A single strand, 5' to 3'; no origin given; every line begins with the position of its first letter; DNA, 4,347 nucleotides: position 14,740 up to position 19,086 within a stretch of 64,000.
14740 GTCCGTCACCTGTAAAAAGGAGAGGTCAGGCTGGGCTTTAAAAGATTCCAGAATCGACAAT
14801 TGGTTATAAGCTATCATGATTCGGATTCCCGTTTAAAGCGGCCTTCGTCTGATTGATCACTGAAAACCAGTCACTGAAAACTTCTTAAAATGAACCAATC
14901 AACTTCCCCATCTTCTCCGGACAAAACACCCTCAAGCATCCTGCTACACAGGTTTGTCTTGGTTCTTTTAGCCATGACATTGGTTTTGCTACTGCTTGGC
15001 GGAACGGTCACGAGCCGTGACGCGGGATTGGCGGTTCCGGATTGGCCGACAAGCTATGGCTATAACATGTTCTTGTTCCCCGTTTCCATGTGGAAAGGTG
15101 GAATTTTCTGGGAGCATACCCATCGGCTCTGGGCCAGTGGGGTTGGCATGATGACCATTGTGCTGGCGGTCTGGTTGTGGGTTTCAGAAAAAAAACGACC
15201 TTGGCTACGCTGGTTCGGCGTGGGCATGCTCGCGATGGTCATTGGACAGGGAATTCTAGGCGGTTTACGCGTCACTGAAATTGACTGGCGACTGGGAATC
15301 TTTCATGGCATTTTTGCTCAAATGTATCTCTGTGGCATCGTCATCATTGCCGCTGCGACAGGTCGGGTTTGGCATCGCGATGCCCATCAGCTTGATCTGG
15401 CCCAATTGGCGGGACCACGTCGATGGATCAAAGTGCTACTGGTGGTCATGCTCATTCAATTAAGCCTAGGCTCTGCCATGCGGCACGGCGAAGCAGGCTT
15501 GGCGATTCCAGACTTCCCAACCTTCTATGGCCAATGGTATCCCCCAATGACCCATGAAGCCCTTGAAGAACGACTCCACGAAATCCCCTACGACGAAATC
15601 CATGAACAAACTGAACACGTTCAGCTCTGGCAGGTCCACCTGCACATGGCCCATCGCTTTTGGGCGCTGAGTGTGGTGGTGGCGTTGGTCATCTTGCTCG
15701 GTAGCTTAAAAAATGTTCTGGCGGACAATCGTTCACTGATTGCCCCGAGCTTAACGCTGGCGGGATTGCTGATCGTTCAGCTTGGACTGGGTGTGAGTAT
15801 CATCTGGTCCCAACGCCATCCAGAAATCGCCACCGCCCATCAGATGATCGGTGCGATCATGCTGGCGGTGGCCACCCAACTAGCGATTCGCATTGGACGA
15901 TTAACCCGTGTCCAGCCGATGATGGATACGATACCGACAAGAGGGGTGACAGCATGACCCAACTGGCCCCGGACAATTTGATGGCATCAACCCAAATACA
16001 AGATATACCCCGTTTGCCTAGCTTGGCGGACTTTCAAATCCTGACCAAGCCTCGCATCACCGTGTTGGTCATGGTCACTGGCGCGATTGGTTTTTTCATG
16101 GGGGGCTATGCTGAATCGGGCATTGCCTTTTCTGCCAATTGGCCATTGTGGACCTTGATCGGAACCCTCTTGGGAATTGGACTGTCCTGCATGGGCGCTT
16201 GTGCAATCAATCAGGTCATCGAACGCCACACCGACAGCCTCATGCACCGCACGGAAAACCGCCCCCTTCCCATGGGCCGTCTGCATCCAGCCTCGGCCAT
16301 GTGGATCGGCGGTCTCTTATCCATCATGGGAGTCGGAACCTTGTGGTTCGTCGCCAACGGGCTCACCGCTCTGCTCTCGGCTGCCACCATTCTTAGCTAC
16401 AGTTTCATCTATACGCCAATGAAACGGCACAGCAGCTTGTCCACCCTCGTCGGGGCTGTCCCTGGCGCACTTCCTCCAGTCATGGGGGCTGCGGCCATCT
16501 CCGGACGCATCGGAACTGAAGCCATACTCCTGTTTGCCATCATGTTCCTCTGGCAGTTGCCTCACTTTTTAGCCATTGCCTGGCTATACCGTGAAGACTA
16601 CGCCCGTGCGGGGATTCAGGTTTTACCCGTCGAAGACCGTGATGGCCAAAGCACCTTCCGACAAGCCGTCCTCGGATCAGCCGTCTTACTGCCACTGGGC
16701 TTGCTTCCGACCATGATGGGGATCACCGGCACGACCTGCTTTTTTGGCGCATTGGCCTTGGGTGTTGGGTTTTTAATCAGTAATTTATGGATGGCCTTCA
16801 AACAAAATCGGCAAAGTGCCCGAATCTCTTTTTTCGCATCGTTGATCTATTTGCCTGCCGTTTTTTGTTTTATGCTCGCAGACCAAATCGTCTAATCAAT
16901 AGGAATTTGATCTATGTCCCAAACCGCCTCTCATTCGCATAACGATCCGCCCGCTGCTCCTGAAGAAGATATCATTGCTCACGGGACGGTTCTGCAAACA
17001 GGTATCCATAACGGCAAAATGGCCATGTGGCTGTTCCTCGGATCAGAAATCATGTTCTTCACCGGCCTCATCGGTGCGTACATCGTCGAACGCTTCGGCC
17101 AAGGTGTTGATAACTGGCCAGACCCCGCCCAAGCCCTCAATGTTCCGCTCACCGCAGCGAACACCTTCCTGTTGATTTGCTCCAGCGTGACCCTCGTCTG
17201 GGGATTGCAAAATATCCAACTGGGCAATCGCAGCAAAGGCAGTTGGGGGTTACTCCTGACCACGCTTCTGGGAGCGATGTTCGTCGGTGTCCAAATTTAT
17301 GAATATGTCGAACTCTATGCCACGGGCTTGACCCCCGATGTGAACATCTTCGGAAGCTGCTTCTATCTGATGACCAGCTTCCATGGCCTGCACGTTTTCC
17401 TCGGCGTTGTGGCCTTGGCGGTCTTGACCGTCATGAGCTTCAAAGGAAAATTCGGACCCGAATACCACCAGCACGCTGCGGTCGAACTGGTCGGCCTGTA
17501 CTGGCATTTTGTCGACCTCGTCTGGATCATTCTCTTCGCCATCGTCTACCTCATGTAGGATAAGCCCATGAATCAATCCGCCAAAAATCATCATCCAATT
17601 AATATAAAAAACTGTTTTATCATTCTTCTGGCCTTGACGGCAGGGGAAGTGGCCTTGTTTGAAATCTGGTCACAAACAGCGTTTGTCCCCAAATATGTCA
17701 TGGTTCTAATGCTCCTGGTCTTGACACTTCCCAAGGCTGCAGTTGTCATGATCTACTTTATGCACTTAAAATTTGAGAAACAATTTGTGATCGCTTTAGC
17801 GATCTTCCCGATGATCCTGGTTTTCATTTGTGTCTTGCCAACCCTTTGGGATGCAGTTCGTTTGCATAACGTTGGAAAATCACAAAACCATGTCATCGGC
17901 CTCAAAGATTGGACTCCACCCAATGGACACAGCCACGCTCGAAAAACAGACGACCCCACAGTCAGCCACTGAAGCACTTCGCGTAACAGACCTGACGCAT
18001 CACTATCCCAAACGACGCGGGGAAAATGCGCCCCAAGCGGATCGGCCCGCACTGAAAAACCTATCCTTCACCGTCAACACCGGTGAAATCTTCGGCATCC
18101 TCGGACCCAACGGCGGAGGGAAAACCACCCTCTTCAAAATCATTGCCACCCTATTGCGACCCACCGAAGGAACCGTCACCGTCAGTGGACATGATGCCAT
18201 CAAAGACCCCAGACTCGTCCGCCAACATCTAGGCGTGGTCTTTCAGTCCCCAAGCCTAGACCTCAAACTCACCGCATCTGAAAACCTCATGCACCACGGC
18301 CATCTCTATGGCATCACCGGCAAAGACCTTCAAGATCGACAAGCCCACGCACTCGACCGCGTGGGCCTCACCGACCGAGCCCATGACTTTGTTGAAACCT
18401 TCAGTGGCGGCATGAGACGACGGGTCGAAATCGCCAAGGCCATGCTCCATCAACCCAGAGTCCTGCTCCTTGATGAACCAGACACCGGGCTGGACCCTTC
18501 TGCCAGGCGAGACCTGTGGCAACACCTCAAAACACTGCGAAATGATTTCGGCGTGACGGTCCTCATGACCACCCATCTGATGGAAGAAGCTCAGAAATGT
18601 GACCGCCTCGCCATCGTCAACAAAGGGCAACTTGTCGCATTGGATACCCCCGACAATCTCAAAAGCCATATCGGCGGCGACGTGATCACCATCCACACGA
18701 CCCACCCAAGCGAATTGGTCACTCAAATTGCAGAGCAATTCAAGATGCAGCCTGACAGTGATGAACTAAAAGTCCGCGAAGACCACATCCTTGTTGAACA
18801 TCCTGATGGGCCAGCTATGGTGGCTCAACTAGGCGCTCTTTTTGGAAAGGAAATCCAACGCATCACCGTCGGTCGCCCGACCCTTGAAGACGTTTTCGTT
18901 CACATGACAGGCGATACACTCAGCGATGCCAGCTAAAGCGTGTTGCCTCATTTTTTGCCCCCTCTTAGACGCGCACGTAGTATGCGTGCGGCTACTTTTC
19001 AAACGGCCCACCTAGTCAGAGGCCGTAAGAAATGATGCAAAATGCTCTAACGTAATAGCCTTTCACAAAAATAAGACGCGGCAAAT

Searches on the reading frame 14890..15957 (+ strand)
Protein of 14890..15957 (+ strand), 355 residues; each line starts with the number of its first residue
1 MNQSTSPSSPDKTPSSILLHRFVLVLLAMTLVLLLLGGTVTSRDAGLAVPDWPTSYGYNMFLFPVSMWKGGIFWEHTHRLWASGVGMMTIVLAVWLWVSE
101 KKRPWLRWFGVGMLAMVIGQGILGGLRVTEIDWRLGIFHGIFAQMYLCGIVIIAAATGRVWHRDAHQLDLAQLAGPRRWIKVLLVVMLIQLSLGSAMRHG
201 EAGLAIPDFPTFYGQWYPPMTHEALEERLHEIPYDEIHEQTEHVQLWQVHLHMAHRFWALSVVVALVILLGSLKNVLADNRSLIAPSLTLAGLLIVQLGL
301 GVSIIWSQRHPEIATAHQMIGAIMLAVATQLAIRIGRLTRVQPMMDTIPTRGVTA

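Call 64: search_protein_families(library=pfam, proteins=[window:14890-15957:+], max_evalue=0.0001)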
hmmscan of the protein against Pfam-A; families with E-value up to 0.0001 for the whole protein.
window:14890-15957:+ (355 aa): 1 family
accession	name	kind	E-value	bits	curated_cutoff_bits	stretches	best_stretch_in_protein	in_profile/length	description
PF02628.20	COX15-CtaA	-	2.4e-38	132.4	29.9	1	21-328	2-321/322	Cytochrome oxidase assembly protein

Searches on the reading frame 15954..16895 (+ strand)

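Call 64: search_protein_families(library=pfam, proteins=[window:15954-16895:+], max_evalue=0.0001)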
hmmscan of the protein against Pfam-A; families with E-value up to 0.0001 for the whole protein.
window:15954-16895:+ (313 aa): 1 family
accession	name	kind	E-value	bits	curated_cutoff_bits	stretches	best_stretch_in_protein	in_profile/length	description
PF01040.23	UbiA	-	8.1e-53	179.7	34.2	1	58-297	12-249/250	UbiA prenyltransferase family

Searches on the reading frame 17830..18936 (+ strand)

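Call 64: search_protein_families(library=pfam, proteins=[window:17830-18936:+], max_evalue=0.0001)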
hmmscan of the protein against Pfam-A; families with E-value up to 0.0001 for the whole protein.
window:17830-18936:+ (368 aa): 4 families
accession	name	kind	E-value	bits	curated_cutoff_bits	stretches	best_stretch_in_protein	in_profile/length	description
PF00005.33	ABC_tran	-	2.5e-37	129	25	1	75-217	1-135/137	ABC transporter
PF13304.12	AAA_21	-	3.6e-12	47.4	27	1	191-249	238-298/304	AAA domain, putative AbiEii toxin, Type IV TA system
PF13732.12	DrrA1-3_C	-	1.4e-05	26.1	27.4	1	273-359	2-80/81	ATP-binding protein DrrA1-3-like, C-terminal domain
PF13175.12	AAA_15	-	1.6e-05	25.2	32.1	0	209-249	329-369/374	AAA ATPase domain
